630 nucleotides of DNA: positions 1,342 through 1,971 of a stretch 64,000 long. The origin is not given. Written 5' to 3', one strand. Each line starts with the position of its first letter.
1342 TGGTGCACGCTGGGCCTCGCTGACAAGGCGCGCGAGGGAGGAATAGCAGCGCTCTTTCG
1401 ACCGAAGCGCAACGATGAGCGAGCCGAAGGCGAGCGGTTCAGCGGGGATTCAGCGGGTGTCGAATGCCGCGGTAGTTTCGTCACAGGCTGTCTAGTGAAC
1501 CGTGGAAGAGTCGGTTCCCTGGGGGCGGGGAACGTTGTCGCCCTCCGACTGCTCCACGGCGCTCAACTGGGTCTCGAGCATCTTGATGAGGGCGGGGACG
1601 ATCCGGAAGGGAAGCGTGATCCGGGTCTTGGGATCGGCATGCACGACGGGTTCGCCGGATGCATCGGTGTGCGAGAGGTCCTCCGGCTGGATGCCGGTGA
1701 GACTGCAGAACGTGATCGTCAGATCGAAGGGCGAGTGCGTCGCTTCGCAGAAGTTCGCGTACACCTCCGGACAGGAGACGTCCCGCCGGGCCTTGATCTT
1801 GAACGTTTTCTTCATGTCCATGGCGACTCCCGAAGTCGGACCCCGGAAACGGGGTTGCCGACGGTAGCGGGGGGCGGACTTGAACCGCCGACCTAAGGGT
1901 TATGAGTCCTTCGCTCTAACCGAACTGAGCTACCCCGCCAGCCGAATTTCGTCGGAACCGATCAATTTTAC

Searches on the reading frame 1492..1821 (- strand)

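Call 14: search_protein_families(library=pfam, proteins=[window:1492-1821:-])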
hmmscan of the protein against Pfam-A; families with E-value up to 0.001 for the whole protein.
window:1492-1821:- (109 aa): 1 family
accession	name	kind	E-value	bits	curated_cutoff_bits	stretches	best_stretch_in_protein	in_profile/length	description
PF11950.13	DUF3467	-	3.9e-07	30.5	25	1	7-94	15-88/92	Protein of unknown function (DUF3467)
